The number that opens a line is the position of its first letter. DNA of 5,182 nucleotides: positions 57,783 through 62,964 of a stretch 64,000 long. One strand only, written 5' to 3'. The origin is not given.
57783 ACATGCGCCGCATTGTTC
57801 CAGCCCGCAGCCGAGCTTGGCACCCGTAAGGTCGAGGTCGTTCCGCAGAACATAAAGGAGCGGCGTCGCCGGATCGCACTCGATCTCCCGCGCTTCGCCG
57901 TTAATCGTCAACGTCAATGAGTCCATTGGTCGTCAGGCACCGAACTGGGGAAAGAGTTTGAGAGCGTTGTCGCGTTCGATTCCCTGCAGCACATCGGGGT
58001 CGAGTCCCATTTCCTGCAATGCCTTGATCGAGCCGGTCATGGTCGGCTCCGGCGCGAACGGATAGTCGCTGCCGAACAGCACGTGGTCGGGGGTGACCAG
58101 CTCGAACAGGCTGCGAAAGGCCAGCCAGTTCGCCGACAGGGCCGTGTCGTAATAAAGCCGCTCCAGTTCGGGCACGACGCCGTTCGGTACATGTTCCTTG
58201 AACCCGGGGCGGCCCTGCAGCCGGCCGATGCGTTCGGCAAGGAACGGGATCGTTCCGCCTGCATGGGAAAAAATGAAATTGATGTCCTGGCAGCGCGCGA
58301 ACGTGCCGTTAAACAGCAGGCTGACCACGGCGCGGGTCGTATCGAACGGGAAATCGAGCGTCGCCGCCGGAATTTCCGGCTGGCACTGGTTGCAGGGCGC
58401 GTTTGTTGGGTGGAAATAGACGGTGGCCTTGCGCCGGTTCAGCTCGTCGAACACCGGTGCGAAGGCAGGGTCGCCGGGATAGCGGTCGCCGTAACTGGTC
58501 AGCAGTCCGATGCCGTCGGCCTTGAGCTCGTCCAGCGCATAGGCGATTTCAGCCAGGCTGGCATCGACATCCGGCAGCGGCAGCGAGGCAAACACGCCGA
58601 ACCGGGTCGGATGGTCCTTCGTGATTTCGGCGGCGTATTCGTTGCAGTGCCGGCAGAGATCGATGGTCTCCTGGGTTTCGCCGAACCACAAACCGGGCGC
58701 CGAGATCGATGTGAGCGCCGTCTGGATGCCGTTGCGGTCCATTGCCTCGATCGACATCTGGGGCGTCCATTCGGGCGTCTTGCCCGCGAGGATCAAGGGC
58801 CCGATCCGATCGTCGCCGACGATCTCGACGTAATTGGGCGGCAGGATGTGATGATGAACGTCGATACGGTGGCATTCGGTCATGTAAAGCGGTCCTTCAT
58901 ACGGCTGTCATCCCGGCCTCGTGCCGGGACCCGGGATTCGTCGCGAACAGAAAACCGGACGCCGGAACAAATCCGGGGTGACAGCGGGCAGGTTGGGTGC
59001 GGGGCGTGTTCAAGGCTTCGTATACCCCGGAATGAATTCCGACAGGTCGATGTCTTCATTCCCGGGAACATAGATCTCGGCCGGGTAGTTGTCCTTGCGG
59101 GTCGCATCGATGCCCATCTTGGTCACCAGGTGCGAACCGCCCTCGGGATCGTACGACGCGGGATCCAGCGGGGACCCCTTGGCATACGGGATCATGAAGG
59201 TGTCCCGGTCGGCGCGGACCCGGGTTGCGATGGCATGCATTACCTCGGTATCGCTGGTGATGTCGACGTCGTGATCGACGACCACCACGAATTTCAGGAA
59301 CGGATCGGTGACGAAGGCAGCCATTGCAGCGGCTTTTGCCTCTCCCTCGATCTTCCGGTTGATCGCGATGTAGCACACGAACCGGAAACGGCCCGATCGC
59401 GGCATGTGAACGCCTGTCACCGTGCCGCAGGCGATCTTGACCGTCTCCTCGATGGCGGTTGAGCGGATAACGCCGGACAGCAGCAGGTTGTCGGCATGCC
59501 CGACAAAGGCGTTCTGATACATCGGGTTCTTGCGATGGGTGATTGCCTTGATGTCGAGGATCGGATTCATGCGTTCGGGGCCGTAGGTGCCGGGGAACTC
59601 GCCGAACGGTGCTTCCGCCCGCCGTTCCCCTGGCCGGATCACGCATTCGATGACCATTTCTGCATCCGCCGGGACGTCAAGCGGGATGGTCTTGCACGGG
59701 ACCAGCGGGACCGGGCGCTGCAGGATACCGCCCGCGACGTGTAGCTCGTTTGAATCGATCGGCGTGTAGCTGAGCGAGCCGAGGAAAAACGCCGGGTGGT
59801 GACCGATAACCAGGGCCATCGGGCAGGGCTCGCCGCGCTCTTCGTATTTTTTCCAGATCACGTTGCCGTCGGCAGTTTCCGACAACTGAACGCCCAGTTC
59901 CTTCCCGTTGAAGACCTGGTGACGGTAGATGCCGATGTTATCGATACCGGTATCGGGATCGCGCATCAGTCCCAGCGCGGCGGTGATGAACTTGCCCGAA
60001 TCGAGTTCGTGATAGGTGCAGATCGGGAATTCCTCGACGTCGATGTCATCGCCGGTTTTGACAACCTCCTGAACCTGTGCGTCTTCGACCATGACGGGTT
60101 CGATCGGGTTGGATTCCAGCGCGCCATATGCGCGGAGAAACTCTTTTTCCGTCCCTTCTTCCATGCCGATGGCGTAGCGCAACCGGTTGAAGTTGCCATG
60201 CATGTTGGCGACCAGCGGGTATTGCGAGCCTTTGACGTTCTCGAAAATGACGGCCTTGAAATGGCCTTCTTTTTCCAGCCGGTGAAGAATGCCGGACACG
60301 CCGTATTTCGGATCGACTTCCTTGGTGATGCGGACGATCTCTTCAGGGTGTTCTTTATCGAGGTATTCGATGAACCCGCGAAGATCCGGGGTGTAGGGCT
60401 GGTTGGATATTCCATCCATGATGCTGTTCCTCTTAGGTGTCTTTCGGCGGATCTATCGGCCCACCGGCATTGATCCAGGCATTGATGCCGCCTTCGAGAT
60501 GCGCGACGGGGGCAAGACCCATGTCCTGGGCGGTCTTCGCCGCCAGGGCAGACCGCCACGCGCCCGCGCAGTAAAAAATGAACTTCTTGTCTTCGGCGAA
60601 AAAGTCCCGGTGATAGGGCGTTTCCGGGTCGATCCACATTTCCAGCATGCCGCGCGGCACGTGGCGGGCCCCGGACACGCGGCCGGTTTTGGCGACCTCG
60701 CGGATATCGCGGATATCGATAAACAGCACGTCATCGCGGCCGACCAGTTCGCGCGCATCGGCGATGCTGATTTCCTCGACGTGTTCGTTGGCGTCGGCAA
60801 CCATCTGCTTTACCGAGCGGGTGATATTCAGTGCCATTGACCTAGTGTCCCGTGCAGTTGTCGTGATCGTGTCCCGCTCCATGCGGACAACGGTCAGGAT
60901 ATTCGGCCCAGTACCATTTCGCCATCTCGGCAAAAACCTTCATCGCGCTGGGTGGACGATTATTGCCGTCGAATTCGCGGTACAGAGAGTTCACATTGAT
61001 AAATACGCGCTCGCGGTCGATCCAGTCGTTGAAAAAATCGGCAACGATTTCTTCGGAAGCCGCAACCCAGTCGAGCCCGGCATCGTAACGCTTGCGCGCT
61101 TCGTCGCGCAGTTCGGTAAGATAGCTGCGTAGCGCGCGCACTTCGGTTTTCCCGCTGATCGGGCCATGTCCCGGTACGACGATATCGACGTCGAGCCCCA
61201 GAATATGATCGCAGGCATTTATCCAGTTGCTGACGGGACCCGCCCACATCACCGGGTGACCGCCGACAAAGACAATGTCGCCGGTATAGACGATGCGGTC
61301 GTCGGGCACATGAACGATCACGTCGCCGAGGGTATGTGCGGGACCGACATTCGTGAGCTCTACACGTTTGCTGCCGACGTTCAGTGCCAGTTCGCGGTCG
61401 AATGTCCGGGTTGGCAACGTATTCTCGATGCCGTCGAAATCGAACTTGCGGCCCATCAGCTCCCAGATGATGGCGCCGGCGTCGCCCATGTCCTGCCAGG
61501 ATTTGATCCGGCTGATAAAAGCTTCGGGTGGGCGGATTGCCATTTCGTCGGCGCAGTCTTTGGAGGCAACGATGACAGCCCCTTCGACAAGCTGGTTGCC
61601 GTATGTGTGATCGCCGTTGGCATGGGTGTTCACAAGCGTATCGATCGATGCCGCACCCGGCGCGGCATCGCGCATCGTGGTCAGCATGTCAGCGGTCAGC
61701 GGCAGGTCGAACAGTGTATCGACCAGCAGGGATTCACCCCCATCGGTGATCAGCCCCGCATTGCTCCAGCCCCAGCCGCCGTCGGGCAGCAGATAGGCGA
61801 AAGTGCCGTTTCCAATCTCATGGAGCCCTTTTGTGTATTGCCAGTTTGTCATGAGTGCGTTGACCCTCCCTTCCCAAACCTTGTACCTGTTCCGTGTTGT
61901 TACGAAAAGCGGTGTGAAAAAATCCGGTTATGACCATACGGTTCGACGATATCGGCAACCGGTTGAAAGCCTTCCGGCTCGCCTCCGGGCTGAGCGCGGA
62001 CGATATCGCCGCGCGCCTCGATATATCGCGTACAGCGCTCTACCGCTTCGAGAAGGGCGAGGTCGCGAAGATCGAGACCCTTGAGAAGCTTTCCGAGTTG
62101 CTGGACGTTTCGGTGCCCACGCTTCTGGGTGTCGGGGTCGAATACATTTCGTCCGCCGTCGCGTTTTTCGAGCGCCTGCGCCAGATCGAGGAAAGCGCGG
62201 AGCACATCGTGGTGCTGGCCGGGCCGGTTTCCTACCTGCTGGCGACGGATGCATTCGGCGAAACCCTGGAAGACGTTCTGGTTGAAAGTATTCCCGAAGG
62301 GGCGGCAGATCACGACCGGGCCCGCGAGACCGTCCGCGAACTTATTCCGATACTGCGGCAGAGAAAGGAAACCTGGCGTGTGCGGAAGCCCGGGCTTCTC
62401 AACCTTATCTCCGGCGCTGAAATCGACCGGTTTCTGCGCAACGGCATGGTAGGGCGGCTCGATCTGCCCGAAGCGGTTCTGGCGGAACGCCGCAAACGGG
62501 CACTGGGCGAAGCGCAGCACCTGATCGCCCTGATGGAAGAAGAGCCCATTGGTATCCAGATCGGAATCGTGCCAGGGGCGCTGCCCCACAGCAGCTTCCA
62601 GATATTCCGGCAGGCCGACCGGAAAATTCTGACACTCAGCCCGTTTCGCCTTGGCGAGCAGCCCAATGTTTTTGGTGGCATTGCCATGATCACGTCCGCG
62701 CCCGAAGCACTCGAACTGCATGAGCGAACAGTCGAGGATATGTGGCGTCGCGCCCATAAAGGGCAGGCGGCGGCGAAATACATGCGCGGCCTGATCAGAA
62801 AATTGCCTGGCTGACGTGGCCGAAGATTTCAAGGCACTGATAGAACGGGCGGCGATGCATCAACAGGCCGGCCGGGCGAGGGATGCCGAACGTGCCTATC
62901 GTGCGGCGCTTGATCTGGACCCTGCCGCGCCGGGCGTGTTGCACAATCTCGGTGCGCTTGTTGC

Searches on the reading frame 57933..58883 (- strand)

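Call 53: search_protein_families(library=pfam, proteins=[window:57933-58883:-], max_evalue=0.0001)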
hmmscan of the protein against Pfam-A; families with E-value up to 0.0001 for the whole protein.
window:57933-58883:- (316 aa): 1 family
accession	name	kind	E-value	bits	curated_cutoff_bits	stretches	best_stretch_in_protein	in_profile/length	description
PF04909.20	Amidohydro_2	-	1.1e-40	140.6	26.4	1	7-312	1-288/289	Amidohydrolase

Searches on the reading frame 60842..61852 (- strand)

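Call 53: search_protein_families(library=pfam, proteins=[window:60842-61852:-], max_evalue=0.0001)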
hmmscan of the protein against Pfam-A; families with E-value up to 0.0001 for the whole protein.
window:60842-61852:- (336 aa): 1 family
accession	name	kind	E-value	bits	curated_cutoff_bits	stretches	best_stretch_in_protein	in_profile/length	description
PF00753.33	Lactamase_B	-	3.1e-25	89.7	22.7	1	26-229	2-196/196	Metallo-beta-lactamase superfamily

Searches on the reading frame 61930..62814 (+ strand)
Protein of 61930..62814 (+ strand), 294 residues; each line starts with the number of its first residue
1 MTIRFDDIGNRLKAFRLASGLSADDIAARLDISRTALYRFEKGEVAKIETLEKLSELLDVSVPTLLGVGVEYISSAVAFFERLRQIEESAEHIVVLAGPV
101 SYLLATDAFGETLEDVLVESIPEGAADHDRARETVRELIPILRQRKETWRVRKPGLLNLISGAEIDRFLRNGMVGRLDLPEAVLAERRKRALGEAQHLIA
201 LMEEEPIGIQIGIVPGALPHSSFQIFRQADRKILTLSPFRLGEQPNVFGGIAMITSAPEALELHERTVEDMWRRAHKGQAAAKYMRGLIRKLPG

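Call 53: search_protein_families(library=pfam, proteins=[window:61930-62814:+], max_evalue=0.0001)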
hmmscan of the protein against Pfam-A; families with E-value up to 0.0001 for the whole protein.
window:61930-62814:+ (294 aa): 5 families
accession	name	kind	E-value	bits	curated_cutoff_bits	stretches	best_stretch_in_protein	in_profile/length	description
PF01381.28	HTH_3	-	2.4e-11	43.9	23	1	12-63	1-53/55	Helix-turn-helix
PF13560.12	HTH_31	-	4.8e-10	40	27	1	8-62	2-58/64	Helix-turn-helix domain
PF12844.13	HTH_19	-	1e-06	28.9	30.2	1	9-64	1-56/64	Helix-turn-helix domain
PF13384.12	HTH_23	-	1.5e-05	25.1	24.6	0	10-39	6-36/50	Homeodomain-like domain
PF13443.12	HTH_26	-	7.2e-05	23.4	22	0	12-66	2-58/63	Cro/C1-type HTH DNA-binding domain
